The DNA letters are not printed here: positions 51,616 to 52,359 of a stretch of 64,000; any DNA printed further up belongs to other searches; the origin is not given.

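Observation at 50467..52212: DUF3696-type AAA ATPase + PIN-like nuclease gene pair: candidate undescribed defence / abortive-infection module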

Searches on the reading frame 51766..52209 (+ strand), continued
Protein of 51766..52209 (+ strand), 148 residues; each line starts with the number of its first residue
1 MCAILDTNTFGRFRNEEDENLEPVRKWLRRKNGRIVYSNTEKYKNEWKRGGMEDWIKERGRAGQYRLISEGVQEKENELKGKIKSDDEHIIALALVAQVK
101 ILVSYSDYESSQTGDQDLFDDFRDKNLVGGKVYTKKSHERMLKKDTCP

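Call 37: search_protein_families(library=pfam, alignment_id=A2, max_evalue=0.01)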
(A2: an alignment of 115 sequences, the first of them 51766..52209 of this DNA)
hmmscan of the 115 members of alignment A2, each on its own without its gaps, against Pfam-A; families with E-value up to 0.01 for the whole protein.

A. member 1, window:51766-52209:+ (148 aa): 0 families

B. families by the number of members that match (of 115 scanned): 12 families
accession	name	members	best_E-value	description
PF01850.27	PIN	67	3.9e-11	PIN domain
PF13470.12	PIN_3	8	3.8e-05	PIN domain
PF14367.12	DUF4411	3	0.0026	Domain of unknown function (DUF4411)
PF14781.12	BBS2_N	1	0.00078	Ciliary BBSome complex subunit 2, N-terminal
PF10153.14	Efg1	1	0.00083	rRNA-processing protein Efg1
PF10130.15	PIN_2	1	0.0011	PIN domain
PF20392.3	DUF6687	1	0.0014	Family of unknown function (DUF6687)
PF08637.16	NCA2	1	0.0028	ATP synthase regulation protein NCA2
PF21436.2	STT3-PglB_core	1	0.008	STT3/PglB/AglB core domain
PF16289.11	PIN_12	1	0.0085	PIN domain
PF23885.1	DUF7238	1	0.0088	Family of unknown function (DUF7238)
PF18095.7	PAS_12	1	0.0099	UPF0242 C-terminal PAS-like domain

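Call 40: find_encoding_contigs(protein=P0376, flank=8000, max_places=3)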
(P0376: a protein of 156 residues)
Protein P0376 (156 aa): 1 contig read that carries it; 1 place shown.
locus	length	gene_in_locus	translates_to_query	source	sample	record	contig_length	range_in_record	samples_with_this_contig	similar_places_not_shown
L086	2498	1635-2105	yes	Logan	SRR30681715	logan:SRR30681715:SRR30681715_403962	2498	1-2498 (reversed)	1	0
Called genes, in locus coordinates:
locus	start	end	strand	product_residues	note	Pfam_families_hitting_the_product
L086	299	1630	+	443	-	PF13175:AAA_15, PF13476:AAA_23 (weak), PF13304:AAA_21, PF13175:AAA_15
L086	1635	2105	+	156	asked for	PF01850:PIN (faint)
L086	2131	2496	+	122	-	?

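Call 47: predict_structure(alignment_id=A2)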
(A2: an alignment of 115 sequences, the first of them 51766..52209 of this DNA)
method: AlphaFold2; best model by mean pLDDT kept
length: 148 residues; sequences in the alignment: 115
mean_pLDDT: 89.4   pTM: 0.85
mean pLDDT of the five models: 89.4, 88.8, 88.6, 88.3, 86.1
residues with pLDDT >= 90: 100; 70-90: 36; 50-70: 12; < 50: 0
segments of 3 or more residues with pLDDT < 50: none
pLDDT, mean of each block of 10 residues (from residue 1): 90 93 94 92 85 84 90 96 94 96 79 80 97 95 74
secondary structure, 60 per line:
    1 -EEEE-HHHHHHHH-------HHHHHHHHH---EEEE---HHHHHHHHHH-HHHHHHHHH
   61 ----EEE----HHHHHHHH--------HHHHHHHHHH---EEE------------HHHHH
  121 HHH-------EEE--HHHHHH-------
elements in order: E2-5 H7-14 H22-30 E34-37 H41-50 H52-60 E65-67 H72-79 H88-97 E101-103 H116-123 E131-133 H136-141

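Call 52: search_protein_families(library=pfam, proteins=[L081:4683-5993:+, L083:4638-5978:+, L086:299-1627:+, L071:6675-7994:+, L067:6672-7994:+], max_evalue=1)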
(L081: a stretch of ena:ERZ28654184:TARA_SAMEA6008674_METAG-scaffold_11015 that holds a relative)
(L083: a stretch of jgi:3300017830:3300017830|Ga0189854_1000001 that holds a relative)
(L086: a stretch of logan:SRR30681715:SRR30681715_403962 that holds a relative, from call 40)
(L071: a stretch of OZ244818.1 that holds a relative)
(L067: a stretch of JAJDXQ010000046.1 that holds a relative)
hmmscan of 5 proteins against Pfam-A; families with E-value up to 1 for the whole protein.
L081:4683-5993:+ (437 aa): 9 families
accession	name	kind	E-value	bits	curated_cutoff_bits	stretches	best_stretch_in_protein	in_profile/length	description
PF13175.12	AAA_15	-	2.1e-16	61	32.1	2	279-372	291-374/374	AAA ATPase domain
PF13304.12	AAA_21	-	4.4e-16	60.2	27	2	264-373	215-304/304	AAA domain, putative AbiEii toxin, Type IV TA system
PF12476.13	DUF3696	-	0.001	19.7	22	1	384-421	1-41/52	Protein of unknown function (DUF3696)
PF13476.12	AAA_23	-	0.0061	17.6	27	1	6-43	1-38/201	AAA domain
PF13555.12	AAA_29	-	0.0066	16.6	27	1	19-47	15-45/61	P-loop containing region of AAA domain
PF13191.12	AAA_16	-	0.014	16.4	32.6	1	14-78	15-85/167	AAA ATPase domain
PF02463.25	SMC_N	-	0.19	11.6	40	0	5-41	3-41/220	RecF/RecN/SMC N terminal domain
PF21547.3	TTI1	-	0.26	11.6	27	1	333-384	9-59/90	TELO2-interacting protein 1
PF11398.14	DUF2813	-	0.31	10.8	21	0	12-48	8-46/372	Protein of unknown function (DUF2813)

L083:4638-5978:+ (447 aa): 9 families
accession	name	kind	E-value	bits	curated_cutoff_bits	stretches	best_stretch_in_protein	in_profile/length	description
PF13175.12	AAA_15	-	1.7e-15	58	32.1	2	273-380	265-373/374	AAA ATPase domain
PF13304.12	AAA_21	-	5e-15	56.8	27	1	25-381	1-303/304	AAA domain, putative AbiEii toxin, Type IV TA system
PF12476.13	DUF3696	-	0.00039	21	22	1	393-428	1-38/52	Protein of unknown function (DUF3696)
PF13476.12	AAA_23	-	0.0018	19.4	27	1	8-124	4-98/201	AAA domain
PF11398.14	DUF2813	-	0.002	18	21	1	10-50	7-49/372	Protein of unknown function (DUF2813)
PF13555.12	AAA_29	-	0.0086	16.2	27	1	14-45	12-44/61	P-loop containing region of AAA domain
PF02463.25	SMC_N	-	0.02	14.7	40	1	3-59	2-61/220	RecF/RecN/SMC N terminal domain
PF00005.33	ABC_tran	-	0.028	15.4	25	1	25-57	13-45/137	ABC transporter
PF13191.12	AAA_16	-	0.2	12.6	32.6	0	24-44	25-45/167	AAA ATPase domain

L086:299-1627:+ (443 aa): 9 families
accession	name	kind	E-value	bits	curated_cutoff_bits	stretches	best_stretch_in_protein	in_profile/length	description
PF13175.12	AAA_15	-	2.4e-20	74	32.1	2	287-378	275-373/374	AAA ATPase domain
PF13304.12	AAA_21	-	4.5e-16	60.2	27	2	301-380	225-304/304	AAA domain, putative AbiEii toxin, Type IV TA system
PF13476.12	AAA_23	-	6.2e-07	30.7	27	1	3-67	2-70/201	AAA domain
PF12476.13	DUF3696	-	1.1e-05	26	22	1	393-428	2-40/52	Protein of unknown function (DUF3696)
PF11398.14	DUF2813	-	0.00077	19.4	21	1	13-59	15-59/372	Protein of unknown function (DUF2813)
PF13555.12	AAA_29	-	0.0017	18.5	27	1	9-41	10-43/61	P-loop containing region of AAA domain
PF02463.25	SMC_N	-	0.0041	17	40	1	3-40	5-44/220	RecF/RecN/SMC N terminal domain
PF05621.17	TniB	-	0.17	11.7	22.4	1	21-46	36-61/189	Bacterial TniB protein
PF00005.33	ABC_tran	-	0.23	12.5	25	1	22-42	13-33/137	ABC transporter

L071:6675-7994:+ (440 aa): 7 families
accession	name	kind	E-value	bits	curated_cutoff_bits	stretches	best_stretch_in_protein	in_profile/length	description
PF13175.12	AAA_15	-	9e-21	75.3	32.1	2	282-375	291-374/374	AAA ATPase domain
PF13304.12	AAA_21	-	5.4e-14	53.4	27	1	25-376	1-304/304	AAA domain, putative AbiEii toxin, Type IV TA system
PF13476.12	AAA_23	-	1.2e-05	26.5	27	1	7-98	3-79/201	AAA domain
PF11398.14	DUF2813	-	0.0039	17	21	0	20-46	19-45/372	Protein of unknown function (DUF2813)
PF13191.12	AAA_16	-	0.0079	17.2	32.6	1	22-92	24-100/167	AAA ATPase domain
PF02463.25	SMC_N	-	0.03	14.2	40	1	3-47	2-49/220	RecF/RecN/SMC N terminal domain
PF13555.12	AAA_29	-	0.23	11.7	27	1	18-46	15-46/61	P-loop containing region of AAA domain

L067:6672-7994:+ (441 aa): 6 families
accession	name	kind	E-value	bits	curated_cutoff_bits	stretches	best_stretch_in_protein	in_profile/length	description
PF13175.12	AAA_15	-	2.2e-21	77.4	32.1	2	276-376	277-374/374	AAA ATPase domain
PF13304.12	AAA_21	-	1.9e-16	61.5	27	1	25-377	1-304/304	AAA domain, putative AbiEii toxin, Type IV TA system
PF13476.12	AAA_23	-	2.8e-05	25.3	27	1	6-104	2-93/201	AAA domain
PF00005.33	ABC_tran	-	0.023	15.7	25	1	25-69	13-52/137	ABC transporter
PF02463.25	SMC_N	-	0.06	13.2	40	1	3-41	2-42/220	RecF/RecN/SMC N terminal domain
PF13555.12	AAA_29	-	0.13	12.5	27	1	14-46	12-46/61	P-loop containing region of AAA domain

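Call 53: search_protein_families(library=padloc, proteins=[L081:4683-5993:+, L083:4638-5978:+, L086:299-1627:+, L071:6675-7994:+, L083:2770-3969:+, L083:3965-4522:+], max_evalue=0.00001)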
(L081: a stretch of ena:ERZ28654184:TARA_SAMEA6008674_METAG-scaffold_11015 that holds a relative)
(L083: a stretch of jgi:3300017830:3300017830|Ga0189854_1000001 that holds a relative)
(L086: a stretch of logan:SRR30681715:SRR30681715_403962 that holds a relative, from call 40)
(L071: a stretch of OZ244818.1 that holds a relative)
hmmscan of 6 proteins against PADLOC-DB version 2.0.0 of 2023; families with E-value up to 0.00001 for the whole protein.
L081:4683-5993:+ (437 aa): 30 families (the best 25 are shown)
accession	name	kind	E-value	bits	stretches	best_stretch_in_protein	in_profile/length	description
PDLC04707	PDC-M55A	-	4e-41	139.4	2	211-430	193-407/421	-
PDLC03878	NsnB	-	1.7e-38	131.3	1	6-432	4-342/345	-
PDLC04148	HEC-03B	-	5.7e-27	92.8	1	211-426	221-435/458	-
PDLC02979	AriA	-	3.2e-18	64.7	1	265-372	273-373/373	-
PDLC02980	AriA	-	1.8e-16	59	1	269-373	220-304/304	-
PDLC00304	PtuA1|PtuA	-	6.1e-10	36.8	0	6-53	14-68/444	AAA ATPase domain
PDLC04175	HEC-01A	-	3e-09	34.4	0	322-375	264-315/363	-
PDLC04182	HEC-01A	-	7.4e-09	33.1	0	323-375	302-354/406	-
PDLC04214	HEC-02A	-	1.3e-08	32.5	0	333-388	244-298/338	-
PDLC04183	HEC-01A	-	2.2e-08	31.6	0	216-375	206-351/402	-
PDLC04177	HEC-01A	-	2.5e-08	31.4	0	322-375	292-343/393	-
PDLC04178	HEC-01A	-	3.7e-08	30.8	0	22-123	26-117/399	-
PDLC04135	mad3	-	5.3e-08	30.8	0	326-376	283-331/374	mads_3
PDLC04180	HEC-01A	-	1.4e-07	29.1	0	321-413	270-355/382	-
PDLC00067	GajA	-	3.3e-07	27.2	0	331-372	309-346/604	AAA ATPase domain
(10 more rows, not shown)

L083:4638-5978:+ (447 aa): 34 families (the best 25 are shown)
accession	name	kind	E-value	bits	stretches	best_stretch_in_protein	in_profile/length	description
PDLC03878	NsnB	-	7.3e-41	139.1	1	3-429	2-329/345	-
PDLC04707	PDC-M55A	-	2.8e-31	106.9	1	1-429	1-396/421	-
PDLC04148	HEC-03B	-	2.2e-26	90.9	1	20-431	18-433/458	-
PDLC02979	AriA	-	6.1e-18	63.7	2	282-381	268-373/373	-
PDLC02980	AriA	-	2.2e-14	52.2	1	25-381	1-303/304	-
PDLC04178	HEC-01A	-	2.2e-10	38.2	1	3-128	9-124/399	-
PDLC00304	PtuA1|PtuA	-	1.1e-09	36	1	3-105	12-126/444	AAA ATPase domain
PDLC02358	Old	-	5e-09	33.5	0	1-58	2-58/578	Old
PDLC04179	HEC-01A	-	5.7e-09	33.6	0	189-381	221-405/459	-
PDLC00090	GajA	-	2.1e-08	31.3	1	1-62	1-62/659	AAA ATPase domain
PDLC00075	GajA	-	2.2e-08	31.1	0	327-381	263-310/536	AAA ATPase domain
PDLC00091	GajA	-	3.5e-08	30.7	0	1-66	1-67/627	AAA ATPase domain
PDLC00096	GajA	-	3.6e-08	30.6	0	333-385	290-341/630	AAA ATPase domain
PDLC00073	GajA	-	6.6e-08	29.9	0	3-64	3-65/589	AAA ATPase domain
PDLC04033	PD-T4-4_A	-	1.2e-07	29.3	1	329-383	323-372/460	-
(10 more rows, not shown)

L086:299-1627:+ (443 aa): 52 families (the best 25 are shown)
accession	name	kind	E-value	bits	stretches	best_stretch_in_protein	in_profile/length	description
PDLC03878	NsnB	-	6.5e-46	155.7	1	3-429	5-331/345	-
PDLC04707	PDC-M55A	-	1.5e-38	130.9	2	225-429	191-398/421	-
PDLC04148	HEC-03B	-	1.7e-24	84.7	1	279-433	283-434/458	-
PDLC02979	AriA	-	3.1e-23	81.2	2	285-379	277-373/373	-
PDLC02980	AriA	-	1.5e-17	62.6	1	297-380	221-304/304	-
PDLC02358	Old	-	8.3e-11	39.4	1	3-44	7-47/578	Old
PDLC00062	GajA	-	1.2e-10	38.5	0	321-384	290-349/639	AAA ATPase domain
PDLC04180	HEC-01A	-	3.1e-10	37.8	0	330-402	271-336/382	-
PDLC00091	GajA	-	1.4e-09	35.4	0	3-43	6-47/627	AAA ATPase domain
PDLC00090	GajA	-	2.3e-09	34.5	1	3-41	6-45/659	AAA ATPase domain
PDLC00067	GajA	-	4e-09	33.5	0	332-380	303-347/604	AAA ATPase domain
PDLC04389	PDC-M07A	-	6.1e-09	33.4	1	4-52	10-57/443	-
PDLC04182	HEC-01A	-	1.1e-08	32.5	0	16-42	27-53/406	-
PDLC00096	GajA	-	1.2e-08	32.2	0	334-384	289-342/630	AAA ATPase domain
PDLC00102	GajA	-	1.3e-08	31.8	0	3-44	6-47/532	AAA ATPase domain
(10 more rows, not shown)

L071:6675-7994:+ (440 aa): 64 families (the best 25 are shown)
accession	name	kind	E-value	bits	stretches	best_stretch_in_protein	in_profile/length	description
PDLC03878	NsnB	-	1.3e-43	148.2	1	3-428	2-335/345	-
PDLC04707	PDC-M55A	-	4.2e-36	122.8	1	1-418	1-392/421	-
PDLC02979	AriA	-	1.2e-23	82.5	2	287-375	290-373/373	-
PDLC04148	HEC-03B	-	1.5e-21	75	1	263-424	281-433/458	-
PDLC02980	AriA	-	7.4e-16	57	1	25-376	1-304/304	-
PDLC02358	Old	-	4.4e-14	50.2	1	325-381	280-335/578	Old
PDLC04033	PD-T4-4_A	-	2.8e-13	47.9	1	328-376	324-371/460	-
PDLC04180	HEC-01A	-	4.9e-13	47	1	1-119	1-120/382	-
PDLC04182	HEC-01A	-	8.8e-12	42.7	1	18-112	26-118/406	-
PDLC04664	PDC-M47A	-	1.7e-11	41.8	1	328-376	320-367/461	-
PDLC00067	GajA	-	3.7e-11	40.2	1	331-391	306-362/604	AAA ATPase domain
PDLC00094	GajA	-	7.9e-11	39.1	0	1-57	1-57/569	AAA ATPase domain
PDLC04179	HEC-01A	-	1.2e-10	39.1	1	17-132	15-124/459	-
PDLC04178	HEC-01A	-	1.7e-10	38.5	1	3-100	9-101/399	-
PDLC04135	mad3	-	3.9e-10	37.8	1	3-99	2-96/374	mads_3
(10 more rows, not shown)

L083:2770-3969:+ (400 aa): 63 families (the best 25 are shown)
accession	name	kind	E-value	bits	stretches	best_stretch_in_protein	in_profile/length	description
PDLC04033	PD-T4-4_A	-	3.2e-94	314.7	2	127-392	184-459/460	-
PDLC04664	PDC-M47A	-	1.4e-68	230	2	118-390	174-459/461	-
PDLC04032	PD-T4-4_A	-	3.6e-55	185.8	2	122-394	190-472/474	-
PDLC03878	NsnB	-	6.3e-22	76.8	1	266-359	234-326/345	-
PDLC02979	AriA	-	8.5e-22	76.4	1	224-313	285-373/373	-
PDLC02980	AriA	-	2.3e-18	65.2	1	251-313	241-303/304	-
PDLC02358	Old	-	1.2e-15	55.3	1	265-342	281-361/578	Old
PDLC04214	HEC-02A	-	4.2e-13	47.3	1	196-319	172-288/338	-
PDLC04710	PDC-M56A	-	5.4e-13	46.7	1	267-363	239-334/382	-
PDLC02335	AbiLi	-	9.6e-12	42.6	1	11-313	52-241/326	AbiLi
PDLC00303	PtuA1|PtuA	-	1.4e-11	42.2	1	241-385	209-343/386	AAA ATPase domain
PDLC00289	PtuA1|PtuA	-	1.4e-11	42.1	1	238-317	218-296/404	AAA ATPase domain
PDLC00265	PtuA1|PtuA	-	2.3e-10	38.2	1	237-317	294-376/479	AAA ATPase domain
PDLC04213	HEC-02A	-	4.9e-10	37.5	1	201-318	172-281/337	-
PDLC02981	AriAB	-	6.4e-10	36.3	1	254-315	317-379/694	-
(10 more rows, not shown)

L083:3965-4522:+ (186 aa): 3 families
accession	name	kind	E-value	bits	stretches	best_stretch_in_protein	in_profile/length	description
PDLC04037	PD-T4-4_B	-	4e-13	47.5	1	1-139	1-149/190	-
PDLC04035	PD-T4-4_B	-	4e-08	31.1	1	59-134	76-153/206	-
PDLC04034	PD-T4-4_B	-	7.4e-06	23.8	0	33-181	39-189/190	-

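Call 55: fold_search(model_id=the predicted structure, library=pdb)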
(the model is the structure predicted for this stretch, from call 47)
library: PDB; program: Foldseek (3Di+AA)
matches with E <= 10: 468; with E <= 0.001: 0
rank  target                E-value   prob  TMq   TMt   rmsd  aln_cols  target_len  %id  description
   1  3zvk_A                9.4e-03  0.96  0.42  0.45   8.1       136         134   17  Crystal structure of VapBC2 from Rickettsia felis bound to a DNA fragment from their promoter (released 2011-12-14)
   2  3zvk_C                1.1e-02  0.95  0.42  0.46   8.0       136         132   16  Crystal structure of VapBC2 from Rickettsia felis bound to a DNA fragment from their promoter (released 2011-12-14)
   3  6sd6_D                1.4e-02  0.96  0.44  0.49   7.1       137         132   14  Structure of VapBC from Shigella sonnei (released 2020-08-26)
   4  5h4h_B                1.7e-02  0.96  0.49  0.50   6.2       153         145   10  Structure of PIN-domain protein (VapC4 toxin) from Pyrococcus horikoshii determined at 2.2 A resolution (released 2016-11-23)
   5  7by2_B                1.8e-02  0.96  0.45  0.53   5.7       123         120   15  Toxin-antitoxin complex from Klebsiella pneumoniae (released 2021-04-28)
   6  1ye5_B                1.8e-02  0.94  0.50  0.50   6.2       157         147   12  Crystal structure of hypothetical protein of unknown function from pyrococcus horikoshii OT3 (released 2005-05-17)
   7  7by3_B                1.8e-02  0.91  0.42  0.48   6.0       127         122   16  Toxin-antitoxin complex from klebsiella pneumoniae (released 2021-04-28)
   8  8wmm_G                2.5e-02  0.96  0.48  0.51   6.1       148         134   12  Structure of CbCas9-PcrIIC1 complex bound to 28-bp DNA substrate (20-nt complementary) (released 2024-06-05)
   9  2bsq_A                2.5e-02  0.75  0.38  0.39   8.8       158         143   16  FitAB bound to DNA (released 2006-08-24)
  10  2h1c_A                2.8e-02  0.84  0.43  0.45   7.7       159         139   15  Crystal Structure of FitAcB from Neisseria gonorrhoeae (released 2006-09-26)
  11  5h4g_B                3.0e-02  0.96  0.52  0.55   5.7       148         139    9  Structure of PIN-domain protein (VapC4 toxin) from Pyrococcus horikoshii determined at 1.77 A resolution (released 2016-11-23)
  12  6nkl_B                3.0e-02  0.77  0.39  0.42   8.0       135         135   16  2.2 A resolution structure of VapBC-1 from nontypeable Haemophilus influenzae (released 2019-04-10)
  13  5x3t_B                5.3e-02  0.93  0.54  0.57   4.7       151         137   12  VapBC from Mycobacterium tuberculosis (released 2017-06-07)
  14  6a7v_G                6.9e-02  0.87  0.51  0.54   4.9       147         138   16  Crystal structure of Mycobacterium tuberculosis VapBC11 toxin-antitoxin complex (released 2018-10-10)
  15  1v96_A                9.5e-02  0.84  0.54  0.54   4.9       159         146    9  Crystal structure of hypothetical protein of unknown function from pyrococcus horikoshii OT3 (released 2005-02-01)
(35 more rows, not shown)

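Call 79: find_encoding_contigs(protein=P0385, flank=8000, max_places=3)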
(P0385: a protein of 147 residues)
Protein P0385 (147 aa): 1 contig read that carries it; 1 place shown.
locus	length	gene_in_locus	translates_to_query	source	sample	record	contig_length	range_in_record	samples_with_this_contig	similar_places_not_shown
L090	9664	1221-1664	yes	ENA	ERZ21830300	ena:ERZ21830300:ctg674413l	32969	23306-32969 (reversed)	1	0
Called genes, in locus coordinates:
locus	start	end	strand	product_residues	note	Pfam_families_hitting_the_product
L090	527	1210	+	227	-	PF13175:AAA_15, PF13304:AAA_21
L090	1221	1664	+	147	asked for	-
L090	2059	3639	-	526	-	-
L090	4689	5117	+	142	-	-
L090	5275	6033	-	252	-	PF00082:Peptidase_S8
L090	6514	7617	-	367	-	-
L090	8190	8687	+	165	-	PF08241:Methyltransf_11 (weak), PF08242:Methyltransf_12 (weak), PF13649:Methyltransf_25 (weak)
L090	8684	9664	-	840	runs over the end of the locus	PF07715:Plug, PF00593:TonB_dep_Rec_b-barrel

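Call 80: find_encoding_contigs(protein=P0323, flank=8000, max_places=3)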
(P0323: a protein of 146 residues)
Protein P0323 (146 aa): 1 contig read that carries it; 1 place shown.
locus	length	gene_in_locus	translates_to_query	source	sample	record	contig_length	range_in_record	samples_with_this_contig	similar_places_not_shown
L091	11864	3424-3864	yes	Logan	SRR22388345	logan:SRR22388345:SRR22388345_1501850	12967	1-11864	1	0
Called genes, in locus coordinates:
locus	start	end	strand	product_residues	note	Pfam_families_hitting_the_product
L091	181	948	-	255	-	PF01209:Ubie_methyltran (weak), PF13489:Methyltransf_23 (weak), PF13847:Methyltransf_31, PF08241:Methyltransf_11, PF08242:Methyltransf_12, PF13649:Methyltransf_25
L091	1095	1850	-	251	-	-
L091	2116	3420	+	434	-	PF13175:AAA_15, PF13476:AAA_23 (weak), PF13304:AAA_21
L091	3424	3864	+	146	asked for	-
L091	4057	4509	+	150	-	PF09912:DUF2141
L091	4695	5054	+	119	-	PF12796:Ank_2, PF13857:Ank_5 (weak), PF00023:Ank, PF13606:Ank_3 (weak), PF13637:Ank_4 (weak)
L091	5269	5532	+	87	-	-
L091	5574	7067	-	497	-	-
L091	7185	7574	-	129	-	-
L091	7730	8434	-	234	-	PF22624:AASDHPPT_N, PF01648:ACPS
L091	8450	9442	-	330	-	PF01073:3Beta_HSD, PF01370:Epimerase, PF02719:Polysacc_synt_2 (weak), PF04321:RmlD_sub_bind, PF05368:NmrA (weak), PF13460:NAD_binding_10, PF16363:GDP_Man_Dehyd, PF07993:NAD_binding_4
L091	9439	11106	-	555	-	PF00501:AMP-binding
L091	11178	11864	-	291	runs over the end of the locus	PF00561:Abhydrolase_1, PF12146:Hydrolase_4 (weak), PF12697:Abhydrolase_6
